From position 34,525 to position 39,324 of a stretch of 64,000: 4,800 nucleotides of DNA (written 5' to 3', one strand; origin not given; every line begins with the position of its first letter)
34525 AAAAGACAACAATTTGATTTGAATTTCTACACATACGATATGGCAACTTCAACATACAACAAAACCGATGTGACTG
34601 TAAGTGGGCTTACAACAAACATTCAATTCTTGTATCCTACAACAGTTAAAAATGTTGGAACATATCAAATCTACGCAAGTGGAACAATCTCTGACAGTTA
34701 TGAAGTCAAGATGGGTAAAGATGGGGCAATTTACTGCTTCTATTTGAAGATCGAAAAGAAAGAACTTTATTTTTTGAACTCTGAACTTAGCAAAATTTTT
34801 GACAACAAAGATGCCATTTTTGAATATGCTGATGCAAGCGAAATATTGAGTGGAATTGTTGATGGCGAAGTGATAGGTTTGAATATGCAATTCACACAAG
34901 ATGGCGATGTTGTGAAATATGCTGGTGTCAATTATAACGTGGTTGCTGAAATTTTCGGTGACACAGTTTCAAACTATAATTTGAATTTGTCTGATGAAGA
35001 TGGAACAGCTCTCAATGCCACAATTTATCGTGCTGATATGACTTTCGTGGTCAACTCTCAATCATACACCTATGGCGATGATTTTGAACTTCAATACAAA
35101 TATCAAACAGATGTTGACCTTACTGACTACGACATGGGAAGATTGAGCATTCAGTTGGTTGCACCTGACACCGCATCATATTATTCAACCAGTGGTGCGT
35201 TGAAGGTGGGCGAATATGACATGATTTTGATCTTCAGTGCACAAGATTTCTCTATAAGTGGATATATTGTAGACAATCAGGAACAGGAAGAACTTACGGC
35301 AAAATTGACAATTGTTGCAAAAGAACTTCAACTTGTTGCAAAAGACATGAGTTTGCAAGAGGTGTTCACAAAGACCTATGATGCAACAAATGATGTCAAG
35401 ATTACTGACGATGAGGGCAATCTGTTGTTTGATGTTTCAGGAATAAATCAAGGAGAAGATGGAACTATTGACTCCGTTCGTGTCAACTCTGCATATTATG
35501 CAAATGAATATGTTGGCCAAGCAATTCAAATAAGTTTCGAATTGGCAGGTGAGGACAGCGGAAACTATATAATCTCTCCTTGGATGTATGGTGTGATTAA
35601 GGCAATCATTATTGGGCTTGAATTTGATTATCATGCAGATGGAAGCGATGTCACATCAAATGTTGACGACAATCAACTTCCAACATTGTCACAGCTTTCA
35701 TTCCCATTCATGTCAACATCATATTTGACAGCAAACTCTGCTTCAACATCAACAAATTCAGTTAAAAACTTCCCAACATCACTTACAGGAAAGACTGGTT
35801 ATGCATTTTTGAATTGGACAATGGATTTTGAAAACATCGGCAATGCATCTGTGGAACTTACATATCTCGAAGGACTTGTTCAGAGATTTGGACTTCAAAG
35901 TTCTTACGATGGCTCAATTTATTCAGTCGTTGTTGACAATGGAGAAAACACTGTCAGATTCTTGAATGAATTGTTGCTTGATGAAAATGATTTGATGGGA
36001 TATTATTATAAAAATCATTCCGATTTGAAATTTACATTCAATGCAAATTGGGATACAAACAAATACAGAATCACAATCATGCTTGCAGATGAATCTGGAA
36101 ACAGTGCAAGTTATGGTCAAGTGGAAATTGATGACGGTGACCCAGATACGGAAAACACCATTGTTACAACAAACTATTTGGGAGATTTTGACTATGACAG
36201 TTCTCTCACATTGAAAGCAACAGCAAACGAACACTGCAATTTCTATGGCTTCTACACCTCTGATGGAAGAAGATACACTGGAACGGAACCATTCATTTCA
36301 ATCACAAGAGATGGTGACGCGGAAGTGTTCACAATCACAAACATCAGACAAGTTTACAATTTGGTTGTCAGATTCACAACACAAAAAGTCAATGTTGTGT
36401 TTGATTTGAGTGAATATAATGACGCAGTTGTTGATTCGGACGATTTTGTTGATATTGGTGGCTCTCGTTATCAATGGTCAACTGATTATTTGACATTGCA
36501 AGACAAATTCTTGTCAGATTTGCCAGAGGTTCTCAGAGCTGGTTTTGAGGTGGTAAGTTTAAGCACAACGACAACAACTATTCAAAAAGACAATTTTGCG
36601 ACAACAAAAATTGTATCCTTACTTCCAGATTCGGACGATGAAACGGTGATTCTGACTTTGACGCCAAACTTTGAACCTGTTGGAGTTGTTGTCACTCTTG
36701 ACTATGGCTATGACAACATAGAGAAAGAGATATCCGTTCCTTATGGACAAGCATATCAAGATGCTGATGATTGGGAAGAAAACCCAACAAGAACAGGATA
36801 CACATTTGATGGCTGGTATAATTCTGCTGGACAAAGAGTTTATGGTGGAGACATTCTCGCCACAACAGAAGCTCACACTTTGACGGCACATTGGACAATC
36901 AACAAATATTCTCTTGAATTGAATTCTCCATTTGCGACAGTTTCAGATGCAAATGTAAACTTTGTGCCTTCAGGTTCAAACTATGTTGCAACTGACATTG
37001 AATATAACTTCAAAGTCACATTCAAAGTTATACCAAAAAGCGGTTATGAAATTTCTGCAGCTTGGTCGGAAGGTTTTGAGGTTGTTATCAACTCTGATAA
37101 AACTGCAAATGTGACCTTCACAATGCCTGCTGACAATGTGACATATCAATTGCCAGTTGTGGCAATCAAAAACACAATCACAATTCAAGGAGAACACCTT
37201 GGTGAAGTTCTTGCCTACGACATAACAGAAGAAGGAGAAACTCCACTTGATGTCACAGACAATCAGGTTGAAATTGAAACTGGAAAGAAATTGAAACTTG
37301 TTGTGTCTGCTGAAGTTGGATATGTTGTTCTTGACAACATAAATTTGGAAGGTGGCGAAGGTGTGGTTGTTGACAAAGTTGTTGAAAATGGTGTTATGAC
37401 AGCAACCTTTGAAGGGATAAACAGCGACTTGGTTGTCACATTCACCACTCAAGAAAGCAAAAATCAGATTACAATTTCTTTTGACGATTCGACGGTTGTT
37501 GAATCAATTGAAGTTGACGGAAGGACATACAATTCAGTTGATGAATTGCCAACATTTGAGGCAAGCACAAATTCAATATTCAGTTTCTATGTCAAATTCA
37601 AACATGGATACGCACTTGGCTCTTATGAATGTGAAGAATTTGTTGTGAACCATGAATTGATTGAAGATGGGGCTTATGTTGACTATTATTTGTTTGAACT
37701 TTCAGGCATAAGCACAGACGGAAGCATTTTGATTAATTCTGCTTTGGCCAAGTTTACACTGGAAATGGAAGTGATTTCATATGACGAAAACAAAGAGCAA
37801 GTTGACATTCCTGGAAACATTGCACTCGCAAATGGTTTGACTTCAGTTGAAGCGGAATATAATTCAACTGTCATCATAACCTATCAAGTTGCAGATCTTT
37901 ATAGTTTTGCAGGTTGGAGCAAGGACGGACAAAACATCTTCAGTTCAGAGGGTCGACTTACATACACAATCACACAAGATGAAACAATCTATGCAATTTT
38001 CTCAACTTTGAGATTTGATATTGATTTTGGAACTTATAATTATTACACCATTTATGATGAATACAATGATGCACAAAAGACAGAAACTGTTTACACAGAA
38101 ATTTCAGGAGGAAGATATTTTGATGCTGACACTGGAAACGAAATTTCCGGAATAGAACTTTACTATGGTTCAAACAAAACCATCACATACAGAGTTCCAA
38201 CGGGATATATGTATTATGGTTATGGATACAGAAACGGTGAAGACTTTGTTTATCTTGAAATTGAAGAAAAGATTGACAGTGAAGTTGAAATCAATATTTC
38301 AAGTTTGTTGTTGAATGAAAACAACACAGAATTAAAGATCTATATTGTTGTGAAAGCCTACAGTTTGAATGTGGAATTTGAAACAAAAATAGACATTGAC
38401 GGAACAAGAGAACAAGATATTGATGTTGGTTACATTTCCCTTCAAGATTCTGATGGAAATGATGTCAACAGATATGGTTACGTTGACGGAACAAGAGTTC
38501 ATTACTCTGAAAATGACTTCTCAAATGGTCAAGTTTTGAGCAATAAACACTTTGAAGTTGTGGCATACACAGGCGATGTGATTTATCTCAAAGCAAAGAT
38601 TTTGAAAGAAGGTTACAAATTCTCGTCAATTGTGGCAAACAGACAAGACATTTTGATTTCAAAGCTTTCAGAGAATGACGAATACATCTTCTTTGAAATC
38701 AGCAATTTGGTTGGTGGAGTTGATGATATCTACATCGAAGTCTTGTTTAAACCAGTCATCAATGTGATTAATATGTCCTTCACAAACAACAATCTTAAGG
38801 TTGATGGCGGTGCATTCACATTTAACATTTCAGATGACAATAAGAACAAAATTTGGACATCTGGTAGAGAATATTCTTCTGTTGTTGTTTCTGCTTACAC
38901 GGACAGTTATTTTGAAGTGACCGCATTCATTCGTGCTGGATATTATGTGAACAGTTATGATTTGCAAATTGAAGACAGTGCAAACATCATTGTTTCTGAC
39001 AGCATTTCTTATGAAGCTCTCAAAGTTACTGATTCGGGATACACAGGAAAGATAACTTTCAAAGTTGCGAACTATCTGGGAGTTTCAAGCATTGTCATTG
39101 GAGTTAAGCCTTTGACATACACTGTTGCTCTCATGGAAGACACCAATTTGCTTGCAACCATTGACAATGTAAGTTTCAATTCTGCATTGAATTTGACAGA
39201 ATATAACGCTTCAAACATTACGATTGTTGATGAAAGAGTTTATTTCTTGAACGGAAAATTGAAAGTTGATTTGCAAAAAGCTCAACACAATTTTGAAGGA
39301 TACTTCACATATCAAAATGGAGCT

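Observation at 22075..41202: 19.1-kb single ORF: a ~6,375-aa mosaic, membrane-anchored surface protein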

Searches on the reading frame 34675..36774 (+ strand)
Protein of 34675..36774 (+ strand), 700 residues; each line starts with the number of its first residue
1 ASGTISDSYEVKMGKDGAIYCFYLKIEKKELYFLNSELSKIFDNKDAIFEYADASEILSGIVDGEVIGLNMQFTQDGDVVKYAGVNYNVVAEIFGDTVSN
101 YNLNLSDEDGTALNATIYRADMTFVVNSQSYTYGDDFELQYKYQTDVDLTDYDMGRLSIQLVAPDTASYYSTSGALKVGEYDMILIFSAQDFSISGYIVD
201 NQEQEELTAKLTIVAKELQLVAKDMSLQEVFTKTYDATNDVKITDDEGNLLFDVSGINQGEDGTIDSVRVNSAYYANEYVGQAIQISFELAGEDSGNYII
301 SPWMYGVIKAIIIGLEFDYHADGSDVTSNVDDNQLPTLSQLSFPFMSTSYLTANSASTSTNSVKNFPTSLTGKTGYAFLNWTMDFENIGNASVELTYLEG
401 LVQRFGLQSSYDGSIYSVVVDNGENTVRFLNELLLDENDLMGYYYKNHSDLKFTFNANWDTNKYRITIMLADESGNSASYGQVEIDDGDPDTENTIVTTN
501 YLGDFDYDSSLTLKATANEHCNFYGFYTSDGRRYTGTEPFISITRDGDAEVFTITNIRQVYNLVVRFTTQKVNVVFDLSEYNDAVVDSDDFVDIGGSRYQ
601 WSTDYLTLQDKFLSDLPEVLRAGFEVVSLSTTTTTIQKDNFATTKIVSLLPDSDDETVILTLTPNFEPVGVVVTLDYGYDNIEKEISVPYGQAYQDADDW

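Call 15: search_protein_families(library=pfam, proteins=[window:34675-36774:+], max_evalue=1)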
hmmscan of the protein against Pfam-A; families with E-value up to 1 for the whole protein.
window:34675-36774:+ (700 aa): 2 families
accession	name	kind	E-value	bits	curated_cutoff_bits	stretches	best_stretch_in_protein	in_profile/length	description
PF16693.10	Yop-YscD_ppl_1st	-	0.18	12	24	1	189-211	27-49/62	YscD/CdsD-like Bon-like domain 1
PF02839.19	CBM_5_12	-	0.52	10.8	26.2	0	76-89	10-23/44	Carbohydrate-binding module family 5/12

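Call 20: search_protein_families(library=ncbifam, proteins=[window:34675-36774:+], max_evalue=0.1)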
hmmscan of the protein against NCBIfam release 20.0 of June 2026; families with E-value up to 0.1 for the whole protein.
window:34675-36774:+ (700 aa): 0 families

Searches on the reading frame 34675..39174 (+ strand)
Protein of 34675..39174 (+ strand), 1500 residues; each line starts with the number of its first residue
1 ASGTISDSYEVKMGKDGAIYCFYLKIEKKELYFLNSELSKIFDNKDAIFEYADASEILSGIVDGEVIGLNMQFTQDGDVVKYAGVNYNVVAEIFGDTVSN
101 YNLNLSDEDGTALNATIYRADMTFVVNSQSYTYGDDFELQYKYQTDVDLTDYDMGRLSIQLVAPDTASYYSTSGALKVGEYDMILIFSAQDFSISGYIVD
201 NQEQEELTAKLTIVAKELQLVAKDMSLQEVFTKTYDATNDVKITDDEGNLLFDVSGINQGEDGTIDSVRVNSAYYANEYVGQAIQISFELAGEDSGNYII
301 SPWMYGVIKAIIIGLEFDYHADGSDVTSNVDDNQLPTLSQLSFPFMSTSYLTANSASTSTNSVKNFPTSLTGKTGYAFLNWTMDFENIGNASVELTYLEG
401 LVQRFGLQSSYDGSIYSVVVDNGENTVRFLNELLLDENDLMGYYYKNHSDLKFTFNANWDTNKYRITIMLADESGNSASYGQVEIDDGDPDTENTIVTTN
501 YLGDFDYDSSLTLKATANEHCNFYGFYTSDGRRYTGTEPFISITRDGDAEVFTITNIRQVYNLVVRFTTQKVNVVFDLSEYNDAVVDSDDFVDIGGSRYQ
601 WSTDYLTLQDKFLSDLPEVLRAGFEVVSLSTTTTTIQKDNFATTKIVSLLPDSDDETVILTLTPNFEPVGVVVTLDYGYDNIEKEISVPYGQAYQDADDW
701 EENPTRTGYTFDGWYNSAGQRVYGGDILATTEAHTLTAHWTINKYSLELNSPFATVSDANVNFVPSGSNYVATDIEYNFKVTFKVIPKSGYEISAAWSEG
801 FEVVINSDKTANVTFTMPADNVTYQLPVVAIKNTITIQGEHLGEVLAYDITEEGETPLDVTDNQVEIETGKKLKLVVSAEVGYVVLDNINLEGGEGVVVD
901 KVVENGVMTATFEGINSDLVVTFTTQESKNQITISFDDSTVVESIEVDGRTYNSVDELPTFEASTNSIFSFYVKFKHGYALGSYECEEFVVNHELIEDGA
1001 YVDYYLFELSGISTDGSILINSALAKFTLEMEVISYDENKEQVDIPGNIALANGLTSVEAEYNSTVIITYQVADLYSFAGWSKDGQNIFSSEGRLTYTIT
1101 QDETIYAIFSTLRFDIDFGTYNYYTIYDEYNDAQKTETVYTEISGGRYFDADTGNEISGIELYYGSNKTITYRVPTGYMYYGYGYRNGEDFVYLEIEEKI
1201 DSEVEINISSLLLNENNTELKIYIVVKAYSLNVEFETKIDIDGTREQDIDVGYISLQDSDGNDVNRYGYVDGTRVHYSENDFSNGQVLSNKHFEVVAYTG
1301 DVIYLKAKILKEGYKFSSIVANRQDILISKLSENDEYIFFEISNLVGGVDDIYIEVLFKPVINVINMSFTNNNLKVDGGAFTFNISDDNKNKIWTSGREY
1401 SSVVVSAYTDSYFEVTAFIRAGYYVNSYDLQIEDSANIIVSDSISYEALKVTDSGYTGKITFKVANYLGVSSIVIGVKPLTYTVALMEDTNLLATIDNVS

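Call 4: search_protein_families(library=pfam, proteins=[window:34675-39174:+], max_evalue=0.01)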
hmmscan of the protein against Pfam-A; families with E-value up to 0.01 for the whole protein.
window:34675-39174:+ (1500 aa): 2 families
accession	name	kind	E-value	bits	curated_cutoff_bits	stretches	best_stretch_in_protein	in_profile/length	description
PF18998.6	Flg_new_2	-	5.3e-11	42.8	23.6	1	772-824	16-65/73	Divergent InlB B-repeat domain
PF09479.16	Flg_new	-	5.8e-09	36.4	27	1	687-739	15-65/65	Listeria-Bacteroides repeat domain (List_Bact_rpt)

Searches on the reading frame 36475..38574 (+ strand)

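Call 15: search_protein_families(library=pfam, proteins=[window:36475-38574:+], max_evalue=1)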
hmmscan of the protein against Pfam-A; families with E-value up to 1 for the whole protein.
window:36475-38574:+ (700 aa): 2 families
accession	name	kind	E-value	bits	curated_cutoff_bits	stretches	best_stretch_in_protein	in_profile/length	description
PF18998.6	Flg_new_2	-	1.4e-09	38.3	23.6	2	172-224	16-65/73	Divergent InlB B-repeat domain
PF09479.16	Flg_new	-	5.8e-09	36.4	27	2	87-139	15-65/65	Listeria-Bacteroides repeat domain (List_Bact_rpt)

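Call 20: search_protein_families(library=ncbifam, proteins=[window:36475-38574:+], max_evalue=0.1)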
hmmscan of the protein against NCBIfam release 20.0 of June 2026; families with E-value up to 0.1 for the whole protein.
window:36475-38574:+ (700 aa): 1 family
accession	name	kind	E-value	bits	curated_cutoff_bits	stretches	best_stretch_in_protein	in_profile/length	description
TIGR02543.1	List_Bact_rpt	repeat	3.9e-10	39.9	20.95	1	104-143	1-43/44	TIGR02543 family repeat protein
